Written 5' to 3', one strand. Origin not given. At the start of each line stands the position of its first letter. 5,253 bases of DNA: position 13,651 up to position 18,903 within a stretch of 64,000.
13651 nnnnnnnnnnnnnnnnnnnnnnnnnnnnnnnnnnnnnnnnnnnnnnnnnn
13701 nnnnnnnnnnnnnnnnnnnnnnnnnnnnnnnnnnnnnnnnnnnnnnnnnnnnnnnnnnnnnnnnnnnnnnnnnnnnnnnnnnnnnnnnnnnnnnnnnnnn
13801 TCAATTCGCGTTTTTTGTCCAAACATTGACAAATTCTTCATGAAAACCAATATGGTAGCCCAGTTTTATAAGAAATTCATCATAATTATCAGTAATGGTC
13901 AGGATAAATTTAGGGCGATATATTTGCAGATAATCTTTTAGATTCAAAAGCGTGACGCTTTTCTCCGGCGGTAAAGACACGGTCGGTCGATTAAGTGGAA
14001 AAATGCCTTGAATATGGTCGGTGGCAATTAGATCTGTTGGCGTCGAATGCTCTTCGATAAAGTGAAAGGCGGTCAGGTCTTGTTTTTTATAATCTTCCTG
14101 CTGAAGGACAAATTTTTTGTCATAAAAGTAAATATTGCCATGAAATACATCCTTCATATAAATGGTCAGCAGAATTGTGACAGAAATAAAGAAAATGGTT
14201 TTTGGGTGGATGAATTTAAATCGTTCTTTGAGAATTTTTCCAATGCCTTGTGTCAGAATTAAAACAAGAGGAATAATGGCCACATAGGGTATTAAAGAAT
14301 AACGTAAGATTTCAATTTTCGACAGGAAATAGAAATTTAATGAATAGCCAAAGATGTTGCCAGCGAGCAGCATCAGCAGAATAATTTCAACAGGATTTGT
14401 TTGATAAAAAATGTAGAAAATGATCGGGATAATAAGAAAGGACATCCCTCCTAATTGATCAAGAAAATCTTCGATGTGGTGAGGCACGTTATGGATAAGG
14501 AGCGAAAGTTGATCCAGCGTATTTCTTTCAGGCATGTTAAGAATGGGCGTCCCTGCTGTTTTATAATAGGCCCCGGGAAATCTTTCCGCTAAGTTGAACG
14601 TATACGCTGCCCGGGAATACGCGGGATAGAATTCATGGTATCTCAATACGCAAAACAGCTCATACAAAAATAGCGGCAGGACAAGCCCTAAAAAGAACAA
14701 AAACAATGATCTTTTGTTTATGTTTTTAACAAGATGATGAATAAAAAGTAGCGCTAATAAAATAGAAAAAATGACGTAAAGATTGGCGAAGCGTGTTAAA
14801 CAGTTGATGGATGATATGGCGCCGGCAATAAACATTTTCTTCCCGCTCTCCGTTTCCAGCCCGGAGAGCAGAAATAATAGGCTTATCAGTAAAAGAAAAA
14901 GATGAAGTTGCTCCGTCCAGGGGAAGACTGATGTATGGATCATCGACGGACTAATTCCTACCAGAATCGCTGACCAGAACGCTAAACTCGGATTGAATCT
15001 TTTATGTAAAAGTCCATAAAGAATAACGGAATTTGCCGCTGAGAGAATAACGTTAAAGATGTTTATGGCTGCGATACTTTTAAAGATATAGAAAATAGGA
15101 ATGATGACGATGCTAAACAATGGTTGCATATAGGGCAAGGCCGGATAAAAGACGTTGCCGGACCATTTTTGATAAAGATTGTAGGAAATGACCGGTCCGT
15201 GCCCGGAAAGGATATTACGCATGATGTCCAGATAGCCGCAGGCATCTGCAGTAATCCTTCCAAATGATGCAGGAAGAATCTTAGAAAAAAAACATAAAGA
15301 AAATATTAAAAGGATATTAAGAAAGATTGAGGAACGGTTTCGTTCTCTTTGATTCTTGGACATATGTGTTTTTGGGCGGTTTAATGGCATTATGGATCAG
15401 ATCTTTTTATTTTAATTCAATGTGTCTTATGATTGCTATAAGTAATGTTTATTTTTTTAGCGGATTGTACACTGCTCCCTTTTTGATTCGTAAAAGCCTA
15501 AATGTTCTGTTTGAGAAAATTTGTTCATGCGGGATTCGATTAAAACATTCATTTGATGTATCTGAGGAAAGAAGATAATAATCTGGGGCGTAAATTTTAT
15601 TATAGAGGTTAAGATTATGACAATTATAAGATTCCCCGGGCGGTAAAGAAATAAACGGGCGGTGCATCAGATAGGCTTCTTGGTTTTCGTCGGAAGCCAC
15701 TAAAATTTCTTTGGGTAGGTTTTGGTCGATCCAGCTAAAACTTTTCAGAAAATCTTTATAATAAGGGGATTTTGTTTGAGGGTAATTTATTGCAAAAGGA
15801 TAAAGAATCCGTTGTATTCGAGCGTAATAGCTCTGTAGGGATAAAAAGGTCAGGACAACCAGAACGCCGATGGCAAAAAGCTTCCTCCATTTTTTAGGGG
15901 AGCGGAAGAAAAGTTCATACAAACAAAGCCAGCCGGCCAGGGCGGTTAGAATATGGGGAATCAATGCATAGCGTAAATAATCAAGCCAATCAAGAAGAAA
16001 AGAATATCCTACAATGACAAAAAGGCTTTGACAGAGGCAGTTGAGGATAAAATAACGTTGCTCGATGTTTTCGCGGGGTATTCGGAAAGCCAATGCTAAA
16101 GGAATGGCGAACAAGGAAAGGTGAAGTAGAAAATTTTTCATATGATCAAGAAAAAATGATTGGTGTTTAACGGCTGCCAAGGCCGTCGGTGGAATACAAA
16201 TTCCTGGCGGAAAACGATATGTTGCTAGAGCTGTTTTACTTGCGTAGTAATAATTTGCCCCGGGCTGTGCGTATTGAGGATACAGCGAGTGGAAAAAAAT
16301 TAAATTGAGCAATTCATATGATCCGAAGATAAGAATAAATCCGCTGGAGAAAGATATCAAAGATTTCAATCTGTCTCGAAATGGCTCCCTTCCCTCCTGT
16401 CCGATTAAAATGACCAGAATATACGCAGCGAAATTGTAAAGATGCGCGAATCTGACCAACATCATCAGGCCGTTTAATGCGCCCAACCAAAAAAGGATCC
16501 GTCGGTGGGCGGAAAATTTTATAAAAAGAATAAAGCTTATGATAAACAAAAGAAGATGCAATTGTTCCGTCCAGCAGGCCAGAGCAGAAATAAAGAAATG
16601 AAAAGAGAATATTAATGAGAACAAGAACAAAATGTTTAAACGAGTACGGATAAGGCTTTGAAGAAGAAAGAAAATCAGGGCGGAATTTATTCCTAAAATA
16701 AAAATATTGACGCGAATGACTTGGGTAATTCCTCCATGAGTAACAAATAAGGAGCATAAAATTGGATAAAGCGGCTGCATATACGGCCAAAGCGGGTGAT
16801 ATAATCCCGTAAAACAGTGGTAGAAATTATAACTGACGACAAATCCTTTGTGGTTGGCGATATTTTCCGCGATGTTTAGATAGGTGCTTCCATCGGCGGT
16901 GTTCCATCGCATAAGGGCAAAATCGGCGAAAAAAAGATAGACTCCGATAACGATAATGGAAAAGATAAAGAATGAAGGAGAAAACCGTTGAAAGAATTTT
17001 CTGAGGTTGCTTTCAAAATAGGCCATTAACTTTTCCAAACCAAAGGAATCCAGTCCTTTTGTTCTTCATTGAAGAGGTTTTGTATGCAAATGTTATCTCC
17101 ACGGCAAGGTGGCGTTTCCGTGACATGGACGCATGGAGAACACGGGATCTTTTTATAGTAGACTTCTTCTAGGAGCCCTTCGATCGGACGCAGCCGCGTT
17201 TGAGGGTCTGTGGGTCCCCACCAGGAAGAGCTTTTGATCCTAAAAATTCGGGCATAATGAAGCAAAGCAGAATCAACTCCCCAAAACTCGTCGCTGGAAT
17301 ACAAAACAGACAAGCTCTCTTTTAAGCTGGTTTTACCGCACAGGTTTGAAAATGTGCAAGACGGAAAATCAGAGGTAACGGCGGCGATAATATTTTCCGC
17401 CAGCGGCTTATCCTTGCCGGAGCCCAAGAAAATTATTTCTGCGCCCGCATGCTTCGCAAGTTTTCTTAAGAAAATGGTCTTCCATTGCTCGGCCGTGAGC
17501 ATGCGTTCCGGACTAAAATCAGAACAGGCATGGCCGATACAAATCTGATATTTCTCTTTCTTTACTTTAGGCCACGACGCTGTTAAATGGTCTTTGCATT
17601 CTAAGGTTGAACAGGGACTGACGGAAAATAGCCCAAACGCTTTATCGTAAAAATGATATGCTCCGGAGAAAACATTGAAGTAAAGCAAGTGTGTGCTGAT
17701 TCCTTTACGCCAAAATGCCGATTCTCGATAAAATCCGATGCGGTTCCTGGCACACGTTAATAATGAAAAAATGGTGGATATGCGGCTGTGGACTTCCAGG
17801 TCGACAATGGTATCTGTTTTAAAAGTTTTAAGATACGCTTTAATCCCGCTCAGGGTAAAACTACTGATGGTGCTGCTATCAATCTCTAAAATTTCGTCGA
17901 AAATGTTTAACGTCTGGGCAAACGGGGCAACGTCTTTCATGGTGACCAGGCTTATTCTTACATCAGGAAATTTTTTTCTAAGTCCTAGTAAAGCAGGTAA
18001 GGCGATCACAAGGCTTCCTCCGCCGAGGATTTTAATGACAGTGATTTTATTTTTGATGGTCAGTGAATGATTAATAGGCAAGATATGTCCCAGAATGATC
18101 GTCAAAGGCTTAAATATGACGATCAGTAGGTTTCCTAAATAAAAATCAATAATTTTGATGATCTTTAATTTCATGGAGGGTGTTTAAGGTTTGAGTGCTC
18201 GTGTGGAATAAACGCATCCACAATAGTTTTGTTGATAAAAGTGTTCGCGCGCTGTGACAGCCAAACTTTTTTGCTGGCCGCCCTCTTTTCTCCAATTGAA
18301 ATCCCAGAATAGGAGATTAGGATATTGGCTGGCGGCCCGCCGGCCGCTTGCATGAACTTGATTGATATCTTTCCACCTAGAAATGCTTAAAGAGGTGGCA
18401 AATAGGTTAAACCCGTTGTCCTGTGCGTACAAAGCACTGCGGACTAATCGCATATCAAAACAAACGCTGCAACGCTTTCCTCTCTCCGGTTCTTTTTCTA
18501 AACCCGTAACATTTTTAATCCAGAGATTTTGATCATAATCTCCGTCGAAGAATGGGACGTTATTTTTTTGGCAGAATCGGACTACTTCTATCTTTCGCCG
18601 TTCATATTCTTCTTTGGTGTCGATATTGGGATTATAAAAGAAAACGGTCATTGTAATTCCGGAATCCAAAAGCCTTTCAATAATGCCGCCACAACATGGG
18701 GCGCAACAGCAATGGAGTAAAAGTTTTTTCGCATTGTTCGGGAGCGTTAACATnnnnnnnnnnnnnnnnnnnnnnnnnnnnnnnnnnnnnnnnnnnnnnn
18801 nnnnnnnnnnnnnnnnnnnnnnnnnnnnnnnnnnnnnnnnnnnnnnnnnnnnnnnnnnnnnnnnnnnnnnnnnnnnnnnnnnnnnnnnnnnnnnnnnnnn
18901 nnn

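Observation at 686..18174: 17.5-kb glycan operon built almost entirely from GT-C-like membrane proteins, with none of the usual polysaccharide export or initiation genes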

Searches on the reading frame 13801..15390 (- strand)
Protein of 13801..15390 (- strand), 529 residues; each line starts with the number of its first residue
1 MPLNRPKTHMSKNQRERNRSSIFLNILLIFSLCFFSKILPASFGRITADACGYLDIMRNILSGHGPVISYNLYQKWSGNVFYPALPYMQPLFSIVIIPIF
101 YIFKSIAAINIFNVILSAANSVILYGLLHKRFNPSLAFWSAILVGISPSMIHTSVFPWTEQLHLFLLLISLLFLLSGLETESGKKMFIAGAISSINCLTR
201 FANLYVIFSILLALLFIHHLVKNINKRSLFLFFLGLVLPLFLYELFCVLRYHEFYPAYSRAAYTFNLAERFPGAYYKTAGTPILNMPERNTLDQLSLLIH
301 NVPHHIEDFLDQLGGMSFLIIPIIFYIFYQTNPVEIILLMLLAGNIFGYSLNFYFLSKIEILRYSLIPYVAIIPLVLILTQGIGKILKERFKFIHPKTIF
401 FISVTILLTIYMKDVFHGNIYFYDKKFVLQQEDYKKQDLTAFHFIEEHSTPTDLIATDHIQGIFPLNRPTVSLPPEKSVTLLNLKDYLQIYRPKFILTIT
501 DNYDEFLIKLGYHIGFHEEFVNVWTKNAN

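Call 4: search_protein_families(library=pfam, proteins=[window:13801-15390:-], max_evalue=0.01)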
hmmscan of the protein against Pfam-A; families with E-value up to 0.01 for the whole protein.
window:13801-15390:- (529 aa): 1 family
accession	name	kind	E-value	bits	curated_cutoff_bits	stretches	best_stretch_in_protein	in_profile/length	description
PF13231.12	PMT_2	-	4.9e-11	43.5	26.1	1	95-241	9-154/160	Dolichyl-phosphate-mannose-protein mannosyltransferase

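Call 9: search_protein_families(library=ncbifam, proteins=[window:13801-15390:-], max_evalue=0.01)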
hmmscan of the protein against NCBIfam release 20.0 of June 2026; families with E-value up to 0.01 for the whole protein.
window:13801-15390:- (529 aa): 2 families
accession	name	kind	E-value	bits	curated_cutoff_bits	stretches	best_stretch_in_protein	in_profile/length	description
TIGR03663.1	TIGR03663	subfamily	0.00047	19.3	126.25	1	113-225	76-187/435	flippase activity-associated protein Agl23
NF047440.1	LA3751_2_3_fam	subfamily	0.0016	17.4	200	1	91-256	84-249/460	LA_3751/LA_3752 family putative glycosyltransferase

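Call 72: search_solved_structures(query=window:13801-15390:-, max_evalue=1)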
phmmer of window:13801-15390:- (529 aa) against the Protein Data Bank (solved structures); distinct sequences matched with E-value up to 1: 3.
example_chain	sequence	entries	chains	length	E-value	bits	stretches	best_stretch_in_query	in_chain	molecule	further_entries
7p64_J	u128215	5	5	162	0.29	13.3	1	324-410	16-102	NADH-quinone oxidoreductase subunit J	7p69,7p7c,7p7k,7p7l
3rko_J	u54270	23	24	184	0.31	13.2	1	324-410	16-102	NADH-QUINONE OXIDOREDUCTASE SUBUNIT J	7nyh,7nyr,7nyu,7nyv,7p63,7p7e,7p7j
7p61_J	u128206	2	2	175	0.35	13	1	324-410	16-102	NADH-quinone oxidoreductase subunit J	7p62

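Call 74: find_related_loci(query=window:13801-15390:-, collection=metagenome_contigs, flank=10000)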
Query window:13801-15390:- (529 aa) in metagenome_contigs; peptide patterns used: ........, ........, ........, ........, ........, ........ (x = any residue, [..] = any of these).
98 stretches matched a pattern; 4 encode a relative of the query (tblastn E <= 1e-3); 4 distinct loci.
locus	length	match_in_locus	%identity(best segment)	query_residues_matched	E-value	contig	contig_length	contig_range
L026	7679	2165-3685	36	22-529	7e-89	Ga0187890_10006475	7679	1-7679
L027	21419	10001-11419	31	25-506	7e-46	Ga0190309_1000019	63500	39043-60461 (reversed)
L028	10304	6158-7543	24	47-519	2e-35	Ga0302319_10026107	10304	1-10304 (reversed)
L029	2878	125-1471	27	41-497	1e-33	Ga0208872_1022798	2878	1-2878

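Call 76: search_protein_families(library=pfam, proteins=[L028:7583-9064:+, L028:9057-10304:+, L027:11544-14351:+, L027:14348-16762:+, L027:7729-8799:+, L027:6887-7732:+, L027:6087-6881:+, L027:5215-6090:+], max_evalue=0.001)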
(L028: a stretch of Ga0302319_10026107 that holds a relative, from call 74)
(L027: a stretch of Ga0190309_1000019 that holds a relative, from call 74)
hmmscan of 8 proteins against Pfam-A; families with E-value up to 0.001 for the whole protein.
L028:7583-9064:+ (493 aa): 1 family
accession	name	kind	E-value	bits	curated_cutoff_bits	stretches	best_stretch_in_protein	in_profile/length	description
PF13231.12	PMT_2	-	1.5e-07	32.2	26.1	1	108-238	23-152/160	Dolichyl-phosphate-mannose-protein mannosyltransferase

L028:9057-10304:+ (416 aa): 0 families

L027:11544-14351:+ (935 aa): 16 families
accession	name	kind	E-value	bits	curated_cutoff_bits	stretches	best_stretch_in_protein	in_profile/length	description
PF17760.6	UvrA_inter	-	6.9e-41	139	23.3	1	130-236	1-107/109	UvrA interaction domain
PF17755.6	UvrA_DNA-bind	-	1.7e-27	96.3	23.2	1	290-389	1-110/110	UvrA DNA-binding domain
PF00005.33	ABC_tran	-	6.5e-21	75.8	25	1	792-849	83-137/137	ABC transporter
PF02463.25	SMC_N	-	1.1e-12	48.3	40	0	746-890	135-209/220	RecF/RecN/SMC N terminal domain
PF13191.12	AAA_16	-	1e-08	36.3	32.6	0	22-80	22-74/167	AAA ATPase domain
PF20703.3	nSTAND1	-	4e-07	30.5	27.1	0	624-653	35-64/379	Novel STAND NTPase 1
PF13555.12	AAA_29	-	4.2e-06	26.9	27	0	18-40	16-38/61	P-loop containing region of AAA domain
PF20720.3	nSTAND3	-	3.7e-05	23.9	27.2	0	21-46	14-39/155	Novel STAND NTPase 3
PF13304.12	AAA_21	-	8.4e-05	23.2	27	0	813-875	233-295/304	AAA domain, putative AbiEii toxin, Type IV TA system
PF03193.22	RsgA_GTPase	-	0.00022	21.5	30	0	597-644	82-128/174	RsgA GTPase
PF13173.12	AAA_14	-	0.00023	21.6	27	0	24-49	2-27/129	AAA domain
PF01583.26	APS_kinase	-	0.0003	21.3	21.1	0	25-43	3-21/152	Adenylylsulphate kinase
PF13401.12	AAA_22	-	0.00033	21.4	27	0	624-645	7-28/130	AAA domain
PF13238.12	AAA_18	-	0.00065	20.6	29.4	0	27-41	1-15/128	AAA domain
PF09848.15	SLFN-g3_helicase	-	0.00086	19.1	24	0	625-672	4-46/354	Schlafen group 3, DNA/RNA helicase domain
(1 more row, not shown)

L027:14348-16762:+ (804 aa): 25 families
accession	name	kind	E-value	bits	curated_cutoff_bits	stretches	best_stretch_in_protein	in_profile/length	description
PF07719.23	TPR_2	-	2.7e-44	146.1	27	0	392-420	6-34/34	Tetratricopeptide repeat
PF13424.12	TPR_12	-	6.5e-44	148.4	30.1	5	279-339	6-72/77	Tetratricopeptide repeat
PF13174.12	TPR_6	-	3.3e-43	143.8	26.3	1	462-494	1-33/33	Tetratricopeptide repeat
PF00515.34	TPR_1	-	3.7e-34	115.6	27.8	1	133-163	1-31/34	Tetratricopeptide repeat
PF13181.12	TPR_8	-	5.1e-34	114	25.7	0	97-126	2-31/34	Tetratricopeptide repeat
PF13432.12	TPR_16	-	2.8e-32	111.2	32.7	0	317-383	2-65/65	Tetratricopeptide repeat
PF14559.12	TPR_19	-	8.5e-31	106.5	25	0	476-528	6-55/68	Tetratricopeptide repeat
PF13428.12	TPR_14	-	2.1e-29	99.4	23.5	0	393-420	7-34/44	Tetratricopeptide repeat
PF12895.13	ANAPC3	-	3.6e-18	66.1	27.2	2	460-523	22-81/82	Anaphase-promoting complex, cyclosome, subunit 3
PF13525.12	YfiO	-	1.3e-17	64.7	25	2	429-513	10-94/203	Outer membrane lipoprotein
PF09976.15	TPR_21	-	1.7e-17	64.3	25.5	1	34-176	51-188/193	Tetratricopeptide repeat-like domain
PF13176.12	TPR_7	-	1.8e-15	56.1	27.9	0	393-415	5-27/36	Tetratricopeptide repeat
PF25058.1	ARM_TT21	-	5e-12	46.5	27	0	703-785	48-129/155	Tetratricopeptide repeat protein 21 ARM repeat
PF17874.7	TPR_MalT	-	6.9e-11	42.4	45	0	688-783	89-194/336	MalT-like TPR region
PF23300.3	HEAT_Nup120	-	9e-11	42.3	29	0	67-168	4-100/170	Nucleoporin Nup120, HEAT repeats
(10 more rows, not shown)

L027:7729-8799:+ (356 aa): 2 families
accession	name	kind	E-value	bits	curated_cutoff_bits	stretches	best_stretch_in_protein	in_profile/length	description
PF04055.27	Radical_SAM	-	1.2e-24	87.8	29.5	1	12-157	4-156/166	Radical SAM superfamily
PF13353.11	Fer4_12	-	5.9e-05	23.8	22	1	14-94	14-98/137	4Fe-4S single cluster domain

L027:6887-7732:+ (281 aa): 4 families
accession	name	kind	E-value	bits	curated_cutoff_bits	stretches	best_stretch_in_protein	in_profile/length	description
PF00535.33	Glycos_transf_2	-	1.7e-21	77.3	23.3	1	3-132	1-128/168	Glycosyl transferase family 2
PF13641.12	Glyco_tranf_2_3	-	1.3e-14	55.2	27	1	2-215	3-229/230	Glycosyltransferase like family 2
PF10111.15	Glyco_tranf_2_2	-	6.3e-10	39.4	27.3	1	3-105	1-104/276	Glycosyltransferase like family 2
PF13632.12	Glyco_trans_2_3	-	2.3e-07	31.3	27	1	85-266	1-187/198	Glycosyl transferase family group 2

L027:6087-6881:+ (264 aa): 5 families
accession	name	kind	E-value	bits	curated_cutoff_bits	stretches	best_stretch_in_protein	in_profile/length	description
PF01958.23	Asp_DH_C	-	1.9e-24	86.1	27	1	166-252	2-88/89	Aspartate dehydrogenase, C-terminal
PF03447.22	NAD_binding_3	-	1.1e-10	42.7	24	1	10-109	1-103/116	Homoserine dehydrogenase, NAD binding domain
PF01113.26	DapB_N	-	5.2e-06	27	25.6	1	4-113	1-117/124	Dihydrodipicolinate reductase, N-terminus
PF03807.23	F420_oxidored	-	1.2e-05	26.3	21.6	1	5-95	1-91/94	NADP oxidoreductase coenzyme F420-dependent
PF03435.24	Sacchrp_dh_NADP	-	0.00013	22.8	25.1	1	8-95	3-100/129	Saccharopine dehydrogenase NADP binding domain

L027:5215-6090:+ (291 aa): 2 families
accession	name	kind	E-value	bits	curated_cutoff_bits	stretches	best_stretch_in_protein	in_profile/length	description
PF02569.21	Pantoate_ligase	-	1.2e-111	372.6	20.7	1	2-278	1-267/268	Pantoate-beta-alanine ligase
PF09794.14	Avl9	-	0.00033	19.8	22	1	143-214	122-192/379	Transport protein Avl9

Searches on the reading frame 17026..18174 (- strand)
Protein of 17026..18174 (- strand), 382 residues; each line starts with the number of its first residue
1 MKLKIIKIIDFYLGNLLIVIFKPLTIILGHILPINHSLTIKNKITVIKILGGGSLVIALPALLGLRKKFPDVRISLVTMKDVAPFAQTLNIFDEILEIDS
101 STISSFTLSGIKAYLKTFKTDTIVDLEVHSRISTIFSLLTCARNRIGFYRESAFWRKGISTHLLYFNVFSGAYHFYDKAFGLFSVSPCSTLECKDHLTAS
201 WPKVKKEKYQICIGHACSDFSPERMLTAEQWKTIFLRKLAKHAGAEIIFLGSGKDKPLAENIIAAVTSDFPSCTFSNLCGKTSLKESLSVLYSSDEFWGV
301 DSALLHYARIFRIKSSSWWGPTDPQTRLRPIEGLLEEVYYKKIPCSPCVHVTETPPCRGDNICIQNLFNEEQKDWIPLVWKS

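Call 4: search_protein_families(library=pfam, proteins=[window:17026-18174:-], max_evalue=0.01)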
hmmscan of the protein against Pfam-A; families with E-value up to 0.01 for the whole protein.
window:17026-18174:- (382 aa): 1 family
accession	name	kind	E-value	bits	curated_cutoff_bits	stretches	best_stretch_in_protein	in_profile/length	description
PF01075.23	Glyco_transf_9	-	8e-12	45.4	22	1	133-353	25-241/247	Glycosyltransferase family 9 (heptosyltransferase)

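Call 56: search_protein_families(library=ncbifam, proteins=[window:17026-18174:-], max_evalue=0.01)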
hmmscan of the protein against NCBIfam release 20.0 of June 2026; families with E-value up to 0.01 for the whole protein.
window:17026-18174:- (382 aa): 5 families
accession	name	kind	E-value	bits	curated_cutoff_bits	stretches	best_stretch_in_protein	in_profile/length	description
TIGR02195.1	heptsyl_trn_II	equivalog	8.3e-11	41.6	134.6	1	227-351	192-312/339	lipopolysaccharide heptosyltransferase II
TIGR02201.1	heptsyl_trn_III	equivalog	1.4e-10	40.7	170.2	1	44-324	2-291/344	putative lipopolysaccharide heptosyltransferase III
NF007742.0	PRK10422.1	equivalog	1.9e-07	30.2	467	1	42-325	6-294/352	lipopolysaccharide core heptosyltransferase RfaQ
NF008162.0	PRK10916.1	equivalog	2.9e-06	26.7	569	1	228-325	194-293/348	ADP-heptose--LPS heptosyltransferase RfaF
TIGR02193.1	heptsyl_trn_I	equivalog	7.8e-06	25.3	185.3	1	43-325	1-287/320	lipopolysaccharide heptosyltransferase I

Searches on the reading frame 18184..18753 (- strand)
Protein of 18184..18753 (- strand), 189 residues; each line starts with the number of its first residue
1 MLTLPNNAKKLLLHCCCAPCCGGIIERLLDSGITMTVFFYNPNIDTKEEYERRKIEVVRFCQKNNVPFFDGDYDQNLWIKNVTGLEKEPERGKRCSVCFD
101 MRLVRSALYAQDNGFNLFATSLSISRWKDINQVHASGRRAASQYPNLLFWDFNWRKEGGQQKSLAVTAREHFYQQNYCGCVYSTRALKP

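Call 4: search_protein_families(library=pfam, proteins=[window:18184-18753:-], max_evalue=0.01)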
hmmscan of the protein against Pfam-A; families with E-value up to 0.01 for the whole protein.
window:18184-18753:- (189 aa): 1 family
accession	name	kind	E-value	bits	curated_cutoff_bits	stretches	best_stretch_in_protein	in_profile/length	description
PF02677.20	QueH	-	7.2e-61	205.8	23.5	1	11-185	1-174/175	Epoxyqueuosine reductase QueH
